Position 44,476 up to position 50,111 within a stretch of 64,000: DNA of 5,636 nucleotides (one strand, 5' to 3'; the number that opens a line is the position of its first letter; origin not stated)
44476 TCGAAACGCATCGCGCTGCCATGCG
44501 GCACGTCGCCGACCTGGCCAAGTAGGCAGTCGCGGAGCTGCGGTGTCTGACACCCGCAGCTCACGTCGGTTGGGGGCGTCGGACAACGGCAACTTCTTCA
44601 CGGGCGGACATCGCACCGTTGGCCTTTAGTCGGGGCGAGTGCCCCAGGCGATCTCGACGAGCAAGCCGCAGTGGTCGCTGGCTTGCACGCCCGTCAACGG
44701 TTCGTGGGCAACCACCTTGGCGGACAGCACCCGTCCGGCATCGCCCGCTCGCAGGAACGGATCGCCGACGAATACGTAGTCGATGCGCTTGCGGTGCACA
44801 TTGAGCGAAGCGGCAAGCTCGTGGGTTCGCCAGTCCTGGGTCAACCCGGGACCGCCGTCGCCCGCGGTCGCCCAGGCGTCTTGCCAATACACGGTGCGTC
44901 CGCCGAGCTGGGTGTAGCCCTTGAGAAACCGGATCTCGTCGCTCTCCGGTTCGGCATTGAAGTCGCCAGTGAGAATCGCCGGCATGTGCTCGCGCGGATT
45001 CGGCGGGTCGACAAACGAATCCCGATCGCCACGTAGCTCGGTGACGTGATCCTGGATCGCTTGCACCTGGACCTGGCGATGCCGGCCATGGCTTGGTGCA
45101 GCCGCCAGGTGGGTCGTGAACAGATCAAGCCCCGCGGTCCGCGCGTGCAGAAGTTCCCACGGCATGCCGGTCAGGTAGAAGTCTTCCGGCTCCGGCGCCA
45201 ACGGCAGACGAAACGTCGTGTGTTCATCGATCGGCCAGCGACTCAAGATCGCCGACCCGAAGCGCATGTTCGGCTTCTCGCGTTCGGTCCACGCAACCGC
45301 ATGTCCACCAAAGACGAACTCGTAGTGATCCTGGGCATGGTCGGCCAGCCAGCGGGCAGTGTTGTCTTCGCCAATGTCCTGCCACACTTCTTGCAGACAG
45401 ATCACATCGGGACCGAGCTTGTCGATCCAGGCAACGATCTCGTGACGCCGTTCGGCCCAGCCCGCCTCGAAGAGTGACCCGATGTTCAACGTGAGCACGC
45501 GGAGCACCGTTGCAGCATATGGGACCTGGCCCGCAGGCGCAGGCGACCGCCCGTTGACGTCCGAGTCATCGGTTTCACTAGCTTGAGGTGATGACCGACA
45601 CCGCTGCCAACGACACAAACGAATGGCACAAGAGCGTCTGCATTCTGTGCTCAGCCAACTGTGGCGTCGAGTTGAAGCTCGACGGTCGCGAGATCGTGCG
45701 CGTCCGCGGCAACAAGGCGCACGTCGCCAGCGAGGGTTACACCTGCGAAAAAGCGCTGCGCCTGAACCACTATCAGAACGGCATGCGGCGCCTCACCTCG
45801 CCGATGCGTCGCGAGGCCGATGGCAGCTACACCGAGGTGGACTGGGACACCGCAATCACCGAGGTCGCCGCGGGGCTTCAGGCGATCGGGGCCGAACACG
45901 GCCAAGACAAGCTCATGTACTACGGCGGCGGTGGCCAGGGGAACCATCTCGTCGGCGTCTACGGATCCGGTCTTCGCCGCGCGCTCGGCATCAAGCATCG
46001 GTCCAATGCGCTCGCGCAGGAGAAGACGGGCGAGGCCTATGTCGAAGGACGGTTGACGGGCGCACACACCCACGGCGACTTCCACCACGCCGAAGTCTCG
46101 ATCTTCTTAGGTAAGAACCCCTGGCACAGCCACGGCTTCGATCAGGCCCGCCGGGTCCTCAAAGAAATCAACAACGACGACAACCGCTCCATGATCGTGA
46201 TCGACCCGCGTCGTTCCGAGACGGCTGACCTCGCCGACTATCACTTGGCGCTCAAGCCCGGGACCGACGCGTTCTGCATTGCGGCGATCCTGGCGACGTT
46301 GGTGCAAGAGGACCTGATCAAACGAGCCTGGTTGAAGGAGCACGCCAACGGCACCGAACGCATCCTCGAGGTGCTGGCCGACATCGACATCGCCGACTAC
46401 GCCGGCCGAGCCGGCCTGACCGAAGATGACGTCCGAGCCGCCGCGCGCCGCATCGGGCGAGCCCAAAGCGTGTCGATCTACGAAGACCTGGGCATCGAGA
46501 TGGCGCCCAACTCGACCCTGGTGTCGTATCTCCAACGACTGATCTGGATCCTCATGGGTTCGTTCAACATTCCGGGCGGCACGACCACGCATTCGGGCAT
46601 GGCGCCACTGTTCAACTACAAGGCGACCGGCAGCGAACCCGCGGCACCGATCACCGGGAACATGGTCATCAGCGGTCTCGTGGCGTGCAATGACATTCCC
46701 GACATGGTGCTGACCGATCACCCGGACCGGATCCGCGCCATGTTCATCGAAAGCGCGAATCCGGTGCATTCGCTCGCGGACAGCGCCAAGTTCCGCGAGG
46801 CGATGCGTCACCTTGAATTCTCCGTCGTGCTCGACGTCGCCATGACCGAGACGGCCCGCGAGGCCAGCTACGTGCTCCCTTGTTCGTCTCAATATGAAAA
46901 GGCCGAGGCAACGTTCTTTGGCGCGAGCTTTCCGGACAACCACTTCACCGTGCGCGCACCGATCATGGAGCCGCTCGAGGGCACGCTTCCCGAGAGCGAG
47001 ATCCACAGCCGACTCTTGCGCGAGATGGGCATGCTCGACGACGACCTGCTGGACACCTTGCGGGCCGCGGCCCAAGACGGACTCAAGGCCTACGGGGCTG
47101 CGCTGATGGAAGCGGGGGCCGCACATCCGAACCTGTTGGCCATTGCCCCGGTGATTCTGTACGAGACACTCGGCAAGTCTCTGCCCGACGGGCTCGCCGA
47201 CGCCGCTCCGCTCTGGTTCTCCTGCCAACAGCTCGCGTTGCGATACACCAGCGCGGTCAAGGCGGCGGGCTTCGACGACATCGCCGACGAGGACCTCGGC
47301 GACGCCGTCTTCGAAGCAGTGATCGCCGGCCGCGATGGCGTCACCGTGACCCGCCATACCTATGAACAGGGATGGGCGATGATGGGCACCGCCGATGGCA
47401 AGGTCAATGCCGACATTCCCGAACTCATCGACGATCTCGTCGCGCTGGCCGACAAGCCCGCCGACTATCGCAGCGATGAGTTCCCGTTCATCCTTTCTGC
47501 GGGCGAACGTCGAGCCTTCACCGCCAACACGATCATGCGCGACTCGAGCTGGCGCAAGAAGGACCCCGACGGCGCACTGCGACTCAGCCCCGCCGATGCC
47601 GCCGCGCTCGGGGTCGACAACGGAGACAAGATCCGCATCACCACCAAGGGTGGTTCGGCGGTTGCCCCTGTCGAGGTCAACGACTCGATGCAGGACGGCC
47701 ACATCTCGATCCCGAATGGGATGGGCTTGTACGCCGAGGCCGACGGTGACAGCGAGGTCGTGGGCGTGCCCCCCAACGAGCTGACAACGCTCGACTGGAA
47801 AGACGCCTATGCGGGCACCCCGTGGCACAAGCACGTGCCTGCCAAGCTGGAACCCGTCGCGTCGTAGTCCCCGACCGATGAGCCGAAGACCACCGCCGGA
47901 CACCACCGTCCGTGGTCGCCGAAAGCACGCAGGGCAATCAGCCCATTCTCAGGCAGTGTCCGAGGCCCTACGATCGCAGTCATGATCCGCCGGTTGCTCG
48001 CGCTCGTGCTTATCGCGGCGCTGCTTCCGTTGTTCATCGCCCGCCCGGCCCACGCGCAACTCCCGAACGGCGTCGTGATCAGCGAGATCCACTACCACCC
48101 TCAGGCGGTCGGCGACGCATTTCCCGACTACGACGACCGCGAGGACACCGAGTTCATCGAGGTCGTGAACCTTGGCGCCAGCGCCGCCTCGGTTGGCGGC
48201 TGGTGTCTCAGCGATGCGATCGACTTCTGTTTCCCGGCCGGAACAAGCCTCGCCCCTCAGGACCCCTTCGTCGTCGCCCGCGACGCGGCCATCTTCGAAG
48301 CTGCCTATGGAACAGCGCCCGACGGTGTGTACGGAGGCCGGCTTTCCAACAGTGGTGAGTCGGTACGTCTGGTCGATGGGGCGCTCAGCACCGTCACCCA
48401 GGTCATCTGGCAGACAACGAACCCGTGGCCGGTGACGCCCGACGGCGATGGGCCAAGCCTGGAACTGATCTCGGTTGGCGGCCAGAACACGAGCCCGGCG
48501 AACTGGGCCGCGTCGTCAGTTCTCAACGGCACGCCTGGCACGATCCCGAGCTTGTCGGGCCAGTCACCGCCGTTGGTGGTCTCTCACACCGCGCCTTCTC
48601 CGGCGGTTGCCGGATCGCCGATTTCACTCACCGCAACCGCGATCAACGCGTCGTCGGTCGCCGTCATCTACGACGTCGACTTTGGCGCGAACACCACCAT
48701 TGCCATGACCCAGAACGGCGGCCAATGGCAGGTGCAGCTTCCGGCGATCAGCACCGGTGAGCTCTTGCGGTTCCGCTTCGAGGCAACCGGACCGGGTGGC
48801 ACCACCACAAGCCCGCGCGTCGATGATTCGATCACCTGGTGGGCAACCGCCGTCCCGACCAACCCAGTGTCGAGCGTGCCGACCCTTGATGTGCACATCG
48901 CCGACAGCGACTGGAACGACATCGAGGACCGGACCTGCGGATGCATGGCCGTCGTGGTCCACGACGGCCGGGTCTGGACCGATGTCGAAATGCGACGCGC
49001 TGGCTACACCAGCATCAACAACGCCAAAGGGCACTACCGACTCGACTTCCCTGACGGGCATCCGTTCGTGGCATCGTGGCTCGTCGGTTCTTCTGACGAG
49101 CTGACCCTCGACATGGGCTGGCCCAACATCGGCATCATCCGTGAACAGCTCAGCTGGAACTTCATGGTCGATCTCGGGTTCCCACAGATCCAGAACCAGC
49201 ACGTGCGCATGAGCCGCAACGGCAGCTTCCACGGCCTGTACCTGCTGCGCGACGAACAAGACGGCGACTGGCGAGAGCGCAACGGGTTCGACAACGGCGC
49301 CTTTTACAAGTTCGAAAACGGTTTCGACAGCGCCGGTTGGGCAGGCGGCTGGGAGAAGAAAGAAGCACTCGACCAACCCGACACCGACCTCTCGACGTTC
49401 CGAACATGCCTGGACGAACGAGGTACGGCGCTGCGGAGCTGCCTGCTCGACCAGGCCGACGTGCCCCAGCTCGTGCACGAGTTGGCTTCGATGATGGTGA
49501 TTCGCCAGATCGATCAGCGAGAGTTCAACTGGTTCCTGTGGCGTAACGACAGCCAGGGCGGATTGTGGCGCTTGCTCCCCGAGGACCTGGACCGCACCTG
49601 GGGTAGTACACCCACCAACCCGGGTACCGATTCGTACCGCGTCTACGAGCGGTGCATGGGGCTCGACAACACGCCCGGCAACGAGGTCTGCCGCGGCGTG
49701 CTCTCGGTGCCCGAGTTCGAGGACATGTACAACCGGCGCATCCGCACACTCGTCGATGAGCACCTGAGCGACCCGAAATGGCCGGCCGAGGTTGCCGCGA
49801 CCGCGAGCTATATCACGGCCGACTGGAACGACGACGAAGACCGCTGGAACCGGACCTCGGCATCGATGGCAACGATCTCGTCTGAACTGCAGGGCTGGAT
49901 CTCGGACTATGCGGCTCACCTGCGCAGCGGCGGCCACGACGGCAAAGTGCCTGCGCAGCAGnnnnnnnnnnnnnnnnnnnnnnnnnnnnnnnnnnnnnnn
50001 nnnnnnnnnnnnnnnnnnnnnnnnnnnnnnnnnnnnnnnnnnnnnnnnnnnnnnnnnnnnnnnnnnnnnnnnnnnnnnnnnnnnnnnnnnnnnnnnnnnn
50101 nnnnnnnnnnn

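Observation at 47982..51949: Secreted LTD-CotH-LTD-LTD-dockerin protein translationally coupled to a cytoplasmic REC-HPt protein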

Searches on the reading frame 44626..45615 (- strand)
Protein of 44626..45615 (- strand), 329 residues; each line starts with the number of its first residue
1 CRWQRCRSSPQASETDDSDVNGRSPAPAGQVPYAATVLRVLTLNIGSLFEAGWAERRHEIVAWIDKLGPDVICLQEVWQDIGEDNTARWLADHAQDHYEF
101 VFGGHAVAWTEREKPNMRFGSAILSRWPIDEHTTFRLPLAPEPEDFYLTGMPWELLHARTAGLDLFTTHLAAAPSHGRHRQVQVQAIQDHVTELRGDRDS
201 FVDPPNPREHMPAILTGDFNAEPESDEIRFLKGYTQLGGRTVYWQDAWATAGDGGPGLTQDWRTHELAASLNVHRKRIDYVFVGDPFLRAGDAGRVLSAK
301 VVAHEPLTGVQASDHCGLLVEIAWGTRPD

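Call 3: search_protein_families(library=pfam, proteins=[window:44626-45615:-], max_evalue=0.01)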
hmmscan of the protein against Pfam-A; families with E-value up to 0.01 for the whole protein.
window:44626-45615:- (329 aa): 1 family
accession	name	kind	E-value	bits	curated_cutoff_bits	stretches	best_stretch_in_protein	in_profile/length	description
PF03372.29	Exo_endo_phos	-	1e-21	78.1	24.5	1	41-315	1-225/225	Endonuclease/Exonuclease/phosphatase family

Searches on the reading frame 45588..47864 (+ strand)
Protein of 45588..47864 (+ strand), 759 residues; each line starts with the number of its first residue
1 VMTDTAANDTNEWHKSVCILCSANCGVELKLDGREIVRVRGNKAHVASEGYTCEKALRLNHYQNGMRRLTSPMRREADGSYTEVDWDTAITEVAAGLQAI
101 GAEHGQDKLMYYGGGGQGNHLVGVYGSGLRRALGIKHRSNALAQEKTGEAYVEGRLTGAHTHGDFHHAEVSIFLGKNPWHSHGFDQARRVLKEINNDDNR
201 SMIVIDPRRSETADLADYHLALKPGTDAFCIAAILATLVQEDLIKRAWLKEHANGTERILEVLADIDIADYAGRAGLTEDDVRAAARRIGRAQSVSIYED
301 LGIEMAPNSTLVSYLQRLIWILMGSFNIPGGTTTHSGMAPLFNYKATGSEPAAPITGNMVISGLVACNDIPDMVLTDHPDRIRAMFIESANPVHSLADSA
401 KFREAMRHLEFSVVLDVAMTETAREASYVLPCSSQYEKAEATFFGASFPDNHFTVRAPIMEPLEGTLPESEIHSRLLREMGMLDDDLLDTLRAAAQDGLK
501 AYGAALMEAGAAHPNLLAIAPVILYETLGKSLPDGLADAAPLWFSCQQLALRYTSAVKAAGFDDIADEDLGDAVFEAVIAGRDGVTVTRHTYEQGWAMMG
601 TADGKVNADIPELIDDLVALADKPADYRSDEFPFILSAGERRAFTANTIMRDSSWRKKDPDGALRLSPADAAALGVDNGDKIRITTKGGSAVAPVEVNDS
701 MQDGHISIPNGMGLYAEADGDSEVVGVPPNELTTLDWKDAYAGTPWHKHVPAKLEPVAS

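Call 3: search_protein_families(library=pfam, proteins=[window:45588-47864:+], max_evalue=0.01)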
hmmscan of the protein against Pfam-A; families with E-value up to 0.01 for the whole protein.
window:45588-47864:+ (759 aa): 3 families
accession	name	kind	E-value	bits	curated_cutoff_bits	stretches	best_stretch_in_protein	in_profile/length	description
PF00384.28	Molybdopterin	-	3.6e-25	89.2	24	1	68-441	1-319/353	Molybdopterin oxidoreductase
PF01568.27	Molydop_binding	-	1.6e-16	60.7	26.8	1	634-751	1-110/110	Molydopterin dinucleotide binding domain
PF04879.21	Molybdop_Fe4S4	-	2.7e-11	43.7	22.7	1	12-61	2-51/55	Molybdopterin oxidoreductase Fe4S4 domain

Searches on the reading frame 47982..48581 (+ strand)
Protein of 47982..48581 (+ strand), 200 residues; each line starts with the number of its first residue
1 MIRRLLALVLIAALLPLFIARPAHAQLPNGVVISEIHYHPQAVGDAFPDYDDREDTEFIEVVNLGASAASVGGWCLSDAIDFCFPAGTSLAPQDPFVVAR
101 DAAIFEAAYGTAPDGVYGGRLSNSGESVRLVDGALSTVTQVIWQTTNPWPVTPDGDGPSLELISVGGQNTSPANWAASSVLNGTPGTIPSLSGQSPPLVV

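Call 6: search_protein_families(library=pfam, proteins=[window:47982-48581:+], max_evalue=1)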
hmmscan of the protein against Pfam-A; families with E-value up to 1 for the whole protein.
window:47982-48581:+ (200 aa): 1 family
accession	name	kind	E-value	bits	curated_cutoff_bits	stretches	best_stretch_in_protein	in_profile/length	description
PF00932.25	LTD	-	1.5e-12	48.3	34.3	1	28-142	5-106/109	Lamin Tail Domain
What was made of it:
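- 48063..48407 (+): Lamin-tail domain 1 (aa 28-142). Pfam PF00932, E 1.5e-12, 48.3 bits on the fragment (call 6).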

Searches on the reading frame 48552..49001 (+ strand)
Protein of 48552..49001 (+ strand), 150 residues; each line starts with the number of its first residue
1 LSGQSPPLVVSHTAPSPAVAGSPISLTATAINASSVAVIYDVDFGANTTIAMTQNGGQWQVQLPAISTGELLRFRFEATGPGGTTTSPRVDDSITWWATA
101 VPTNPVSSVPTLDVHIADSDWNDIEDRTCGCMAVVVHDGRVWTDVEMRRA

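Call 6: search_protein_families(library=pfam, proteins=[window:48552-49001:+], max_evalue=1)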
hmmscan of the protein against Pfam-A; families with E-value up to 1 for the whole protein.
window:48552-49001:+ (150 aa): 2 families
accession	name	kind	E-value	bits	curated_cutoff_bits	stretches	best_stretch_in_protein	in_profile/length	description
PF22184.2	CBM_56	-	3.4e-07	30.8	27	1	25-79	14-67/75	Carbohydrate binding module family 56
PF16640.11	Big_3_5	-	0.048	14.7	35.5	1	13-69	3-61/88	Bacterial Ig-like domain (group 3)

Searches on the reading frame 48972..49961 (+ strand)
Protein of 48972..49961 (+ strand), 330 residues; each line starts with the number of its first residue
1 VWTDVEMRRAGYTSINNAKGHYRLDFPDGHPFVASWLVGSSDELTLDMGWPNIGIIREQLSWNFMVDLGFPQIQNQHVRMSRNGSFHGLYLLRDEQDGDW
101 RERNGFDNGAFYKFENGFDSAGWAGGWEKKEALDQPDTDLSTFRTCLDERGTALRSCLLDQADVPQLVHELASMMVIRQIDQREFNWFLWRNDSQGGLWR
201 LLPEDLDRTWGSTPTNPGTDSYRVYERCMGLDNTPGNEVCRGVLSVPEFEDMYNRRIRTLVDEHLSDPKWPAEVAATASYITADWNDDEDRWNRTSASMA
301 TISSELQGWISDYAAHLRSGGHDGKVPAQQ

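Call 6: search_protein_families(library=pfam, proteins=[window:48972-49961:+], max_evalue=1)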
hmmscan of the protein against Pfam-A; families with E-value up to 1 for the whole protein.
window:48972-49961:+ (330 aa): 1 family
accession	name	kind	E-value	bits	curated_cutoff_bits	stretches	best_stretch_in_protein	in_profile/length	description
PF08757.17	CotH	-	7.6e-27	95.1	23.8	1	11-312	5-317/322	CotH kinase protein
